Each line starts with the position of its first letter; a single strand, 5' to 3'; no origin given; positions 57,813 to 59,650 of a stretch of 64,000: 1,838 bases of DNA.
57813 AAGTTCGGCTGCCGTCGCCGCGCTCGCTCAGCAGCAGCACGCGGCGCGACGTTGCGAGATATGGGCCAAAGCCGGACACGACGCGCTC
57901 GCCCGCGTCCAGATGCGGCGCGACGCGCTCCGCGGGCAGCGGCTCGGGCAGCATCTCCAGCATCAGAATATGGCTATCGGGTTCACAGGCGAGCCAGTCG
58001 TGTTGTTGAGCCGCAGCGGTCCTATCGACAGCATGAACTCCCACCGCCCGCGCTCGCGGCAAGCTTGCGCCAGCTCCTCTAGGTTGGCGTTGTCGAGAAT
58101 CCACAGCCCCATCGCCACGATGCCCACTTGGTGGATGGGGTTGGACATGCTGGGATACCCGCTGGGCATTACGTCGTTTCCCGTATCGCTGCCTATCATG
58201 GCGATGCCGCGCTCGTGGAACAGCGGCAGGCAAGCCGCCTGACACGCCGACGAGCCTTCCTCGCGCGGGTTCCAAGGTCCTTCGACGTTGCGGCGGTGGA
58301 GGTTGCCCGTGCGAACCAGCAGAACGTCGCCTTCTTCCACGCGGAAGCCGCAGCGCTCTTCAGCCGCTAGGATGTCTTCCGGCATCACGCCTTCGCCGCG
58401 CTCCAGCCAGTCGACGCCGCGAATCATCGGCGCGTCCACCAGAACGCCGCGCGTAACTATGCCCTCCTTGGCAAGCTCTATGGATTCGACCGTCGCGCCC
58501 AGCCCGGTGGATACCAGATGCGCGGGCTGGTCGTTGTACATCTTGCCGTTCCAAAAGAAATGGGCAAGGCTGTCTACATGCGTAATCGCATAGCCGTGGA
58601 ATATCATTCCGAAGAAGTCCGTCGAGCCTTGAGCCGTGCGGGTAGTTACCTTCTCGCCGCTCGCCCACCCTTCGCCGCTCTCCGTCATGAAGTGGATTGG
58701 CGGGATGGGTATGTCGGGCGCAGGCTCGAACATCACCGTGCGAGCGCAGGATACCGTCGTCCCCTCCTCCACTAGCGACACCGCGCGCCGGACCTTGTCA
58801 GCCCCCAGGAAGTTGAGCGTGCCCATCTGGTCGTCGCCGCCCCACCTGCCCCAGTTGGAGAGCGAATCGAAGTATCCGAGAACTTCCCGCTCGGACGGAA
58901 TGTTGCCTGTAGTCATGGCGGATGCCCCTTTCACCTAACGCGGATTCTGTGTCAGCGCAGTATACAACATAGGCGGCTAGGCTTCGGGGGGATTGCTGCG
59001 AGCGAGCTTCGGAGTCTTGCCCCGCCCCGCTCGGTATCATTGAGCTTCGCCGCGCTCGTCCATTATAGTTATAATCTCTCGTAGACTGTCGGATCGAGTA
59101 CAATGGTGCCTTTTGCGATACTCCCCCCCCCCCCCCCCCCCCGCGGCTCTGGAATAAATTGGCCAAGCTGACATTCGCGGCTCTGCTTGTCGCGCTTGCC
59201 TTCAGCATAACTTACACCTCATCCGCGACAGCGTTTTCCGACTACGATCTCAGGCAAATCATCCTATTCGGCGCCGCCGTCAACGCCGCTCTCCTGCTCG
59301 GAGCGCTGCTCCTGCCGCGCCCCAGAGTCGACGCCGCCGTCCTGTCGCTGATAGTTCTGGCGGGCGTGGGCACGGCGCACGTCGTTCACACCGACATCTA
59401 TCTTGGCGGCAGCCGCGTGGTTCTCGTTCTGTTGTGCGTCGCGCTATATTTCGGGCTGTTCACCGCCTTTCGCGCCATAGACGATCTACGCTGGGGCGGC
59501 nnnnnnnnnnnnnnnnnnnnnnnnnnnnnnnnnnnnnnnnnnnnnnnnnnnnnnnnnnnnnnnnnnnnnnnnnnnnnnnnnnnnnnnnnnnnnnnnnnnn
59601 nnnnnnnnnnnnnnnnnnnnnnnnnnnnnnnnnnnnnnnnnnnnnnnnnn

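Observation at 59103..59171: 20-nt poly(C) tract that sets the frame between an upstream ATG and a 487-aa sulfatase-like membrane protein: candidate slipped-strand phase-variation switch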

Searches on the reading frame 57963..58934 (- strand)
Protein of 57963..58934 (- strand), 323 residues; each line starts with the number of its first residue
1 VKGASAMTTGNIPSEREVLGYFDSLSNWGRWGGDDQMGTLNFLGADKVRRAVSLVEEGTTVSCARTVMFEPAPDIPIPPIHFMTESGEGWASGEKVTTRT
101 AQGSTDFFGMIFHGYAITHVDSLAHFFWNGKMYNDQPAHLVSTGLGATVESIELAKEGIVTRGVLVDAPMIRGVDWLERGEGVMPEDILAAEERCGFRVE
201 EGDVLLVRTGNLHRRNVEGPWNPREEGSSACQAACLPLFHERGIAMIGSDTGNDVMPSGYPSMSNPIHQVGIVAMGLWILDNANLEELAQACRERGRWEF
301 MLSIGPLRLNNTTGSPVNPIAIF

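Call 5: search_protein_families(library=pfam, proteins=[window:57963-58934:-], max_evalue=0.01)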
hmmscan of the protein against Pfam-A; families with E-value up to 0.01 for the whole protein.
window:57963-58934:- (323 aa): 1 family
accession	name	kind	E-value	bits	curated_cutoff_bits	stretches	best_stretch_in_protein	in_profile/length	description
PF04199.19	Cyclase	-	5.8e-13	49.7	23.1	1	116-251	28-137/142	Putative cyclase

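Call 6: search_protein_families(library=ncbifam, proteins=[window:57963-58934:-], max_evalue=0.01)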
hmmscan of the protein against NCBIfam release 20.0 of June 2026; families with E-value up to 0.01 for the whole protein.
window:57963-58934:- (323 aa): 0 families

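Call 35: find_encoding_contigs(protein=window:57963-58916:-, flank=3000, max_places=10)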
Protein window:57963-58916:- (317 aa): 3 contigs read that carry it; 2 places shown.
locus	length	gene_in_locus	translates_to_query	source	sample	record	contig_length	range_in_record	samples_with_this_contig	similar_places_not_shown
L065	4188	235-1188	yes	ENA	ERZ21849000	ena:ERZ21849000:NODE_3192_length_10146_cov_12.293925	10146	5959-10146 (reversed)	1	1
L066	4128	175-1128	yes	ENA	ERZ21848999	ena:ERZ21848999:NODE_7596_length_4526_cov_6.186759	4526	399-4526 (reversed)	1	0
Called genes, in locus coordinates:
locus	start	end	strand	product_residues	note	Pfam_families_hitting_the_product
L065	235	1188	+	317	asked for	PF04199:Cyclase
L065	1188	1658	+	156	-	-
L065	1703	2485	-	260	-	PF02358:Trehalose_PPase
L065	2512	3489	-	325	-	PF00941:FAD_binding_5, PF03450:CO_deh_flav_C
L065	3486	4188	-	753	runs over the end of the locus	PF01315:Ald_Xan_dh_C, PF02738:MoCoBD_1, PF20256:MoCoBD_2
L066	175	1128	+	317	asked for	PF04199:Cyclase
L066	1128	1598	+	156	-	-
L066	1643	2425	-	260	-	PF02358:Trehalose_PPase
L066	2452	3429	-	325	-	PF00941:FAD_binding_5, PF03450:CO_deh_flav_C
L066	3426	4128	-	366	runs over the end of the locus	?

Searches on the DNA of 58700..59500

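Call 78: search_rna_families(source=window, start=58700, end=59500, threshold=evalue, max_evalue=1)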
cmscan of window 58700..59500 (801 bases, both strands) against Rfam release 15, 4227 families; matches with E-value up to 1: 0.
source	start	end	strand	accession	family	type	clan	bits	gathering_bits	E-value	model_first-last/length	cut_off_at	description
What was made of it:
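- Tried and rejected: No Rfam family matches 58700-59500, so a known riboswitch or leader RNA is not the explanation (call 78).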
